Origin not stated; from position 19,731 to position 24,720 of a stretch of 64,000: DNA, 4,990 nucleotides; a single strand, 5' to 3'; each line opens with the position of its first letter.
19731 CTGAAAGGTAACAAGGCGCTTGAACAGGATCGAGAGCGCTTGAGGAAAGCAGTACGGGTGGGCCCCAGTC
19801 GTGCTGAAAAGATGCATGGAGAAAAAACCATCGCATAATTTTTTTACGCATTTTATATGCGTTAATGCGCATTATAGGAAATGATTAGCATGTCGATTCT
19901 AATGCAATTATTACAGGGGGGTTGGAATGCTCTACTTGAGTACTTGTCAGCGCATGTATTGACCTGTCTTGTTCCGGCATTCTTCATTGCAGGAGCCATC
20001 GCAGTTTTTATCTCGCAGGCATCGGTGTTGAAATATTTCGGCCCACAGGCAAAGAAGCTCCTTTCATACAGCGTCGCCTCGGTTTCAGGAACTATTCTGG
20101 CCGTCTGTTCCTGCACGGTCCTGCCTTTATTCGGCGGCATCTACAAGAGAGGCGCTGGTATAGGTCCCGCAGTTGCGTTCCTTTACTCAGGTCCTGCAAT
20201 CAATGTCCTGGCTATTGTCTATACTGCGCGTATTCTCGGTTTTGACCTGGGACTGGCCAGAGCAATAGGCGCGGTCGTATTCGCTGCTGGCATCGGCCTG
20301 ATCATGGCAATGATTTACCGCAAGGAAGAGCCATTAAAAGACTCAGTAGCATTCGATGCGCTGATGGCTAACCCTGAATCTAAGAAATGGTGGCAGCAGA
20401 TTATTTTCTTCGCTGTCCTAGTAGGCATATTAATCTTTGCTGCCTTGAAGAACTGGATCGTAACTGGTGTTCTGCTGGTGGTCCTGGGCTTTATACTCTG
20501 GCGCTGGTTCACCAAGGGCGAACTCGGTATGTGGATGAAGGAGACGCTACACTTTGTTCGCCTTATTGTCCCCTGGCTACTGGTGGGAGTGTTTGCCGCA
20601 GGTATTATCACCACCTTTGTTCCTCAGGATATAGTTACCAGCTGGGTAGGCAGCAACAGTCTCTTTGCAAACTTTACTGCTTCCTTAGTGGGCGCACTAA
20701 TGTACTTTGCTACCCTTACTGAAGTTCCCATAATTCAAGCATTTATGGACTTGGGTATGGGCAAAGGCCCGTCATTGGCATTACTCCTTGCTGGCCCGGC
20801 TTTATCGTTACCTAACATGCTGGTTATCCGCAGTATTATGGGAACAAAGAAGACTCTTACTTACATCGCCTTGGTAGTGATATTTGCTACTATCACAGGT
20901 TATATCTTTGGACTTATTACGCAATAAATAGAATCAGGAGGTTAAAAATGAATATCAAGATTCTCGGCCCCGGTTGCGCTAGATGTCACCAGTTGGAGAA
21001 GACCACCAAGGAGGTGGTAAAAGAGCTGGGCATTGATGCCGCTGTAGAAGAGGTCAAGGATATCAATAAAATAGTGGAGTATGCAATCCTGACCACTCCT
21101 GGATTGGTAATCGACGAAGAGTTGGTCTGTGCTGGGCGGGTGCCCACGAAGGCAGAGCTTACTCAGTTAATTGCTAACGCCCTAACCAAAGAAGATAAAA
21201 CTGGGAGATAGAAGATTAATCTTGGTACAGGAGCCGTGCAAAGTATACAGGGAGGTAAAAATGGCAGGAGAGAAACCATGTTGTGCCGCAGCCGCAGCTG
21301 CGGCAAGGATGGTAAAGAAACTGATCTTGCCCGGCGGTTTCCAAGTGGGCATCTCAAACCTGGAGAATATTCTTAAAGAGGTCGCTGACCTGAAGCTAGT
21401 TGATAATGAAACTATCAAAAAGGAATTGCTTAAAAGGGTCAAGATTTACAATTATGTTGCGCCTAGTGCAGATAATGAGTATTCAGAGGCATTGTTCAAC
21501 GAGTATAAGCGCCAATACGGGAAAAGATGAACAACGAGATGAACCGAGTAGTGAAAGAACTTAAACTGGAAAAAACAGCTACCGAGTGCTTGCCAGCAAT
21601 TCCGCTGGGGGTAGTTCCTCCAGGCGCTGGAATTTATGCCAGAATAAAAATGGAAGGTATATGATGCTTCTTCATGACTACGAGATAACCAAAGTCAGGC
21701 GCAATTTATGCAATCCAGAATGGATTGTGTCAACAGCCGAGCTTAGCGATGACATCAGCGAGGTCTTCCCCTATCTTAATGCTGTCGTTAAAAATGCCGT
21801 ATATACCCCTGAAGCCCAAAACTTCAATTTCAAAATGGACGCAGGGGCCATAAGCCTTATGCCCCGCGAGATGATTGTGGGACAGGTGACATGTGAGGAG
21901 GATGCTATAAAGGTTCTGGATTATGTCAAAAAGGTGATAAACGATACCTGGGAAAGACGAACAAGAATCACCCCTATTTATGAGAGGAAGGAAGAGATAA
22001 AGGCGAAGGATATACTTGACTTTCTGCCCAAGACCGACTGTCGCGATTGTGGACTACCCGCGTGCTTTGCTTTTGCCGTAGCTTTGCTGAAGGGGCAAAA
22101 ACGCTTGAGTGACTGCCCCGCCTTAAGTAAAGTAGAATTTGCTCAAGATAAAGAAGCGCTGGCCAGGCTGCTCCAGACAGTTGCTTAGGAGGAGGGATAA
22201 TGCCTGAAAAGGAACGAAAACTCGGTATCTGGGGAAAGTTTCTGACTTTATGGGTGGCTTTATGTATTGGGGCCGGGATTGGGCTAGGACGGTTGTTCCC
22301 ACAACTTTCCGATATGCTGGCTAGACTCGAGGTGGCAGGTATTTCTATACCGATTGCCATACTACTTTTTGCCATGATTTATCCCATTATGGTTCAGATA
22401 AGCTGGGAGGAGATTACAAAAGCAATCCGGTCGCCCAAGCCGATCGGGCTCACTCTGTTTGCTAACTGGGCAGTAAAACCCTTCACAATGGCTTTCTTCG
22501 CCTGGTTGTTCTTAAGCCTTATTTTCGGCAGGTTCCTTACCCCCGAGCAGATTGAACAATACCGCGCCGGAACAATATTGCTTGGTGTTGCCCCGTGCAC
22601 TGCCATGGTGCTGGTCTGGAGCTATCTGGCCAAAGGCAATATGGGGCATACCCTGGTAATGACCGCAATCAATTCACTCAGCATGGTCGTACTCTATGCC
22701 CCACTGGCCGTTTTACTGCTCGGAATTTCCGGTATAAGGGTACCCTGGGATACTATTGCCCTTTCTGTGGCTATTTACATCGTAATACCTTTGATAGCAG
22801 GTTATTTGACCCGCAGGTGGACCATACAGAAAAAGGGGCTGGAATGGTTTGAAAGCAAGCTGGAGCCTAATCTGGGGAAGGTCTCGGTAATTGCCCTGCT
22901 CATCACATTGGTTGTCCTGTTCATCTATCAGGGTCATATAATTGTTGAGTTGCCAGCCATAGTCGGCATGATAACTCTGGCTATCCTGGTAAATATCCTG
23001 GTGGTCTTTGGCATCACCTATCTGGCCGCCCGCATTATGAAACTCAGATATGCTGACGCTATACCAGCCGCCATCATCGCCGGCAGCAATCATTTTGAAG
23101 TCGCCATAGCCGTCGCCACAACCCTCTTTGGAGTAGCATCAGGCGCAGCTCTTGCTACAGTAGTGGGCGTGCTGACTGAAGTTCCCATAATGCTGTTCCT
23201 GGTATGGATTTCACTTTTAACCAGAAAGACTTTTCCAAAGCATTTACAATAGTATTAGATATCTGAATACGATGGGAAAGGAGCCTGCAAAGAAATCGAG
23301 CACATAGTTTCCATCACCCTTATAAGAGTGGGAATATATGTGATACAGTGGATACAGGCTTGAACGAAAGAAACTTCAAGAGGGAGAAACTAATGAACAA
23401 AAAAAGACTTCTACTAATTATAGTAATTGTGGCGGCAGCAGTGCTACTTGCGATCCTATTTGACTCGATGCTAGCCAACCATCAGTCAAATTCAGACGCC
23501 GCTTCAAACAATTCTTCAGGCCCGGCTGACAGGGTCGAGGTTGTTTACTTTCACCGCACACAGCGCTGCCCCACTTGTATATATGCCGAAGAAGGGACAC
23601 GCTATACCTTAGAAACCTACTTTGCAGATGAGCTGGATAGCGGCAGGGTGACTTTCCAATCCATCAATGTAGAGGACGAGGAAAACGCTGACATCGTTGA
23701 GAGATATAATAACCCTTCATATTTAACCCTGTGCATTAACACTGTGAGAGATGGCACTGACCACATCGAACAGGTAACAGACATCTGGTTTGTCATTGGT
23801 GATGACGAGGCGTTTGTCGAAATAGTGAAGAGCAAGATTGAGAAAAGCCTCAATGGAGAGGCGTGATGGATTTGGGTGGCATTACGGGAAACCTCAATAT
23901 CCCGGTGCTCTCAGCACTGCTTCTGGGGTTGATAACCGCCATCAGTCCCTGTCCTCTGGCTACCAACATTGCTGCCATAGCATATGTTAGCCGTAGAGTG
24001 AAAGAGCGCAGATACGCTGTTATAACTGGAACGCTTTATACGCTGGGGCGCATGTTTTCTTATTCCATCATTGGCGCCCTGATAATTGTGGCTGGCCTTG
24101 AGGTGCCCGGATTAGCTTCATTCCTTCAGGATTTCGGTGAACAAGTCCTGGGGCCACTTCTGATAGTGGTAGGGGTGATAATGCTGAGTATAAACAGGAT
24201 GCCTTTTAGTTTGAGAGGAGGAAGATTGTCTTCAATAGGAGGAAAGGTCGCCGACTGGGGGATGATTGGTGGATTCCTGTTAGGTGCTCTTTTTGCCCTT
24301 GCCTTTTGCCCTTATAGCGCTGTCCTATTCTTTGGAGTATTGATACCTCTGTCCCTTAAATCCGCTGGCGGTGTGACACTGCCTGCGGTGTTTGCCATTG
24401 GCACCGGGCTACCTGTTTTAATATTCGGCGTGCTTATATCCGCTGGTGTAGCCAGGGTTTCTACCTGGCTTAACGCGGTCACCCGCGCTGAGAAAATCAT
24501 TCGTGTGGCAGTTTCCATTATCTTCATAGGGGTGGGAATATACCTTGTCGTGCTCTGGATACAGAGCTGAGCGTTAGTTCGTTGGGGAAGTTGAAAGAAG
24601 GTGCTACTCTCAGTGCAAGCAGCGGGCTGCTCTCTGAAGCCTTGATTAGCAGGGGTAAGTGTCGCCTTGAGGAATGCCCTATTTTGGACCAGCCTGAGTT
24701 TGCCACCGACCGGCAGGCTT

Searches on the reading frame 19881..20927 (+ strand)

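Call 57: search_protein_families(library=pfam, proteins=[window:19881-20927:+], max_evalue=0.00001)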
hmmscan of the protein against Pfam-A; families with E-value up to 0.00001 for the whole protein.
window:19881-20927:+ (348 aa): 1 family
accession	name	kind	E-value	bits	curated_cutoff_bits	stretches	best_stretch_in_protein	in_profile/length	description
PF03773.19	ArsP_1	-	8.1e-80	268.6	32.3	1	15-344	5-293/294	Predicted permease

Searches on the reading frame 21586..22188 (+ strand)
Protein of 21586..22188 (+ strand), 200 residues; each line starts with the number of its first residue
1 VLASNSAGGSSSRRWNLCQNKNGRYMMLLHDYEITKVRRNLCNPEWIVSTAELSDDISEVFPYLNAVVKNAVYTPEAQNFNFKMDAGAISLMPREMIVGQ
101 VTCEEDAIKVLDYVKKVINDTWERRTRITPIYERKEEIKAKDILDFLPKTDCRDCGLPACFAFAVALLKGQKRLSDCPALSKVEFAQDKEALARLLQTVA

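Call 57: search_protein_families(library=pfam, proteins=[window:21586-22188:+], max_evalue=0.00001)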
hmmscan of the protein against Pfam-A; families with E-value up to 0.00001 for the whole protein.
window:21586-22188:+ (200 aa): 1 family
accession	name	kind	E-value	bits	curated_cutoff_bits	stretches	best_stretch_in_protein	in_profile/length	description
PF04060.18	FeS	-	2.5e-12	46.7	23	1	147-178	1-32/33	Putative Fe-S cluster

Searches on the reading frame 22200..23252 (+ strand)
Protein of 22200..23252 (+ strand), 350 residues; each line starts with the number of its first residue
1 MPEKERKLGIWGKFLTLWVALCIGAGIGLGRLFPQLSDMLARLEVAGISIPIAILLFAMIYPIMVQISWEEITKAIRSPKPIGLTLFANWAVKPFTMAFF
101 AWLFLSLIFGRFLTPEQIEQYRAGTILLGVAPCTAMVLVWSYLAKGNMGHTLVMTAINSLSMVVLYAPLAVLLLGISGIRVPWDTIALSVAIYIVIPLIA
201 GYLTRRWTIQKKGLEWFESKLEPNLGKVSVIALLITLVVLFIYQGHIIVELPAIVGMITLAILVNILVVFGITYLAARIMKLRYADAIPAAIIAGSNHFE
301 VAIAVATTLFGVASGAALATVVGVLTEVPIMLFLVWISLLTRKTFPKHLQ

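Call 57: search_protein_families(library=pfam, proteins=[window:22200-23252:+], max_evalue=0.00001)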
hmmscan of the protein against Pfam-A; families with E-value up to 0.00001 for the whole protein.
window:22200-23252:+ (350 aa): 2 families
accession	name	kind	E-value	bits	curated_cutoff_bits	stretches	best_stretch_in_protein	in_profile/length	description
PF01758.21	SBF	-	3e-47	161.2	24.3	1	53-250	1-190/191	Sodium Bile acid symporter family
PF13593.11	SBF_like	-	4.6e-11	43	25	1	18-325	2-295/313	SBF-like CPA transporter family (DUF4137)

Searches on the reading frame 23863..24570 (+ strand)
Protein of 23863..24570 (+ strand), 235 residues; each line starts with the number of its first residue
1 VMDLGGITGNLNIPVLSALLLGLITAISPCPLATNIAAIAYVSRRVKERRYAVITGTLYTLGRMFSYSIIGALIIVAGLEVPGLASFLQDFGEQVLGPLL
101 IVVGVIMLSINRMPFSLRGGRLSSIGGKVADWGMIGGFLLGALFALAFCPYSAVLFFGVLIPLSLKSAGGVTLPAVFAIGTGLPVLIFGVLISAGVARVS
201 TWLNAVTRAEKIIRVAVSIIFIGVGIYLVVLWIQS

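Call 57: search_protein_families(library=pfam, proteins=[window:23863-24570:+], max_evalue=0.00001)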
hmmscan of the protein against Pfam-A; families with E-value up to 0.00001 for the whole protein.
window:23863-24570:+ (235 aa): 2 families
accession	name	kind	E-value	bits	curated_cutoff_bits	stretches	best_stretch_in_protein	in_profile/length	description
PF13386.12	DsbD_2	-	1.3e-20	74.6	24.9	1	18-224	2-196/199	Cytochrome C biogenesis protein transmembrane region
PF02683.22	DsbD_TM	-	5.4e-11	42.6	27.1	1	15-222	5-215/219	Cytochrome C biogenesis protein transmembrane domain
